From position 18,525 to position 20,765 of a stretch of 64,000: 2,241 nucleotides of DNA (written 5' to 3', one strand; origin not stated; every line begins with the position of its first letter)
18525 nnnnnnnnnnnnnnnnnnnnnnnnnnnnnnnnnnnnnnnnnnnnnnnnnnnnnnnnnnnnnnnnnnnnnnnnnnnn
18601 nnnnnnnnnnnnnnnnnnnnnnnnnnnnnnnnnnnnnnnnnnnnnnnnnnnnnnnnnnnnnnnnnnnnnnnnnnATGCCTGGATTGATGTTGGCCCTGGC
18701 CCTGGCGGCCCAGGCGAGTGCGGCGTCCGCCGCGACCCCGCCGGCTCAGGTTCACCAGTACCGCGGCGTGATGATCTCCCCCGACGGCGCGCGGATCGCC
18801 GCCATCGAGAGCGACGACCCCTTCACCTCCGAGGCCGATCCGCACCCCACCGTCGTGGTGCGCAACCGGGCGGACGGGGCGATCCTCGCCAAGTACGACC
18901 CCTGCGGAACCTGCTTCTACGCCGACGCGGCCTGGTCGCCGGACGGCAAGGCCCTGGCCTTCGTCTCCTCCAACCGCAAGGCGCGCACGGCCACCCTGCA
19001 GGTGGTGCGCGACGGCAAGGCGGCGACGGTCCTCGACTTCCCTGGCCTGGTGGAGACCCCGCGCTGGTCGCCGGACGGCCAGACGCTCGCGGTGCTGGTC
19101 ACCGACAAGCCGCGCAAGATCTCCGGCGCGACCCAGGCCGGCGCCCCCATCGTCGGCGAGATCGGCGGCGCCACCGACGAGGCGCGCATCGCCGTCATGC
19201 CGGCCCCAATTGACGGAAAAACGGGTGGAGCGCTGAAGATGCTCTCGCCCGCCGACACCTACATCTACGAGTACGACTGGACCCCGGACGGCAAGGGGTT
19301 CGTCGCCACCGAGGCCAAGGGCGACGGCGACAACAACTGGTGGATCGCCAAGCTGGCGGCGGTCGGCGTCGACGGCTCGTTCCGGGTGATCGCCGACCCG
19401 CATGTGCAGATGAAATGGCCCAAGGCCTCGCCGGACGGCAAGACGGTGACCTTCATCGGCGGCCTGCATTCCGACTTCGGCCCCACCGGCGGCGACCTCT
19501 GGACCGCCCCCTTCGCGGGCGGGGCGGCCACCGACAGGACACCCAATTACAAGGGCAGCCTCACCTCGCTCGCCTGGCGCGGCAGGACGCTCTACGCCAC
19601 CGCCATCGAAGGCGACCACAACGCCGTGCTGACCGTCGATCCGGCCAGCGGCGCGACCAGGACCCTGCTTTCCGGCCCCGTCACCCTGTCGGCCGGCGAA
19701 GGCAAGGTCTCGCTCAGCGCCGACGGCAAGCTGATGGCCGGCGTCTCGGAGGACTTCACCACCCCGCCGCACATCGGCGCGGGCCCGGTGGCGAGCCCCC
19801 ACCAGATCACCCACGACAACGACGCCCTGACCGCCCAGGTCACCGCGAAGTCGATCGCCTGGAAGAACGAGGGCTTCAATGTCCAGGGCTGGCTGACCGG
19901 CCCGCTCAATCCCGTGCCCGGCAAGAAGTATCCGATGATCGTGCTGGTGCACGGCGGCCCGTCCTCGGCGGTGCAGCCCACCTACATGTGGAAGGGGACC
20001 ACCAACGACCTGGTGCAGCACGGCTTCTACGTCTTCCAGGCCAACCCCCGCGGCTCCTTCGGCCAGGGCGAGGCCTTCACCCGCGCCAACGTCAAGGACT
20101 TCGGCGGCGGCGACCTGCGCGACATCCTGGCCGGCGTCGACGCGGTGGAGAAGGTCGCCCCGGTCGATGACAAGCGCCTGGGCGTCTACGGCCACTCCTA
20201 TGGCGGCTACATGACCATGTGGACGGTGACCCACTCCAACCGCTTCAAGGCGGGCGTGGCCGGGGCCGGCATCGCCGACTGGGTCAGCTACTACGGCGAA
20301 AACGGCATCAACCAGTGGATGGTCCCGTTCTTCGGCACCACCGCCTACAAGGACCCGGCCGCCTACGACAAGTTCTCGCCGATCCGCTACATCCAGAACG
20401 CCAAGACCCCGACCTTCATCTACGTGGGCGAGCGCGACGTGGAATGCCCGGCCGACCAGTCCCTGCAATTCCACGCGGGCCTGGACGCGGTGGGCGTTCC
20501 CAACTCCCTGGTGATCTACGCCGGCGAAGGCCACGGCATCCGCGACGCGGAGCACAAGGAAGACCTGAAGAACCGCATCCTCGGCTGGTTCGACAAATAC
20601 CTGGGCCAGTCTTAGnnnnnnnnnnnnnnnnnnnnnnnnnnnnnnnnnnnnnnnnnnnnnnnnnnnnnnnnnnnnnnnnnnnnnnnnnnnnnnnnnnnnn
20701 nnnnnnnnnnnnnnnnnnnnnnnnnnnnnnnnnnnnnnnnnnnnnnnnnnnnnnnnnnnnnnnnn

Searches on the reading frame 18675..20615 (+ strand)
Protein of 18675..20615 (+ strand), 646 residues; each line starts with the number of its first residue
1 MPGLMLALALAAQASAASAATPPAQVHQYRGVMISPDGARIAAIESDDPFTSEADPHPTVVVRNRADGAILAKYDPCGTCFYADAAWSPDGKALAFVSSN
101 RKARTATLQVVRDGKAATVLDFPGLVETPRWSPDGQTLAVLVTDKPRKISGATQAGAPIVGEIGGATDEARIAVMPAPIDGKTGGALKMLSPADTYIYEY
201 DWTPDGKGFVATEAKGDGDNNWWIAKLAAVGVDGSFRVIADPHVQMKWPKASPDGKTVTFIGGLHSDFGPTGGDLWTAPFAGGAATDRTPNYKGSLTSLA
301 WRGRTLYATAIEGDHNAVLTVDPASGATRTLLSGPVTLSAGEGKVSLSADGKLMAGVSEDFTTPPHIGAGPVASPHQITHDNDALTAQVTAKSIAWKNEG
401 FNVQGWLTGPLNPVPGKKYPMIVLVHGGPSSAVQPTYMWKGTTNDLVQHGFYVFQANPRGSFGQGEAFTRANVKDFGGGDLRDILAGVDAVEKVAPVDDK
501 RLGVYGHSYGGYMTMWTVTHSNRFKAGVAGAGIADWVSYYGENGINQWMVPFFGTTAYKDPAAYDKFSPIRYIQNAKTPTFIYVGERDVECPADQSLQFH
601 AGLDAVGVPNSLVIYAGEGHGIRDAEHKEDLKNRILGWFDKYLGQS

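Call 65: search_protein_families(library=pfam, proteins=[window:18675-20615:+], max_evalue=0.00001)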
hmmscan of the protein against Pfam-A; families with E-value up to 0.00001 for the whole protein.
window:18675-20615:+ (646 aa): 6 families
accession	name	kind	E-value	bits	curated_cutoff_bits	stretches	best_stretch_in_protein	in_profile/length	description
PF00326.27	Peptidase_S9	-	1.7e-48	165.4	22.6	1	446-645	10-212/213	Prolyl oligopeptidase family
PF07676.18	PD40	-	5.2e-14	52.2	20.9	0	86-99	15-28/38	WD40-like Beta Propeller Repeat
PF20434.5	BD-FAE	-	5.4e-11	42.9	26.8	1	416-601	10-213/215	BD-FAE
PF01738.24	DLH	-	1.4e-08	35.1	21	1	481-628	78-194/217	Dienelactone hydrolase family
PF02129.25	Peptidase_S15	-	5.7e-07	29.9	23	1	440-548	46-145/262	X-Pro dipeptidyl-peptidase (S15 family)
PF12146.15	Hydrolase_4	-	6.5e-06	26.1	27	0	421-552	6-129/239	Serine aminopeptidase, S33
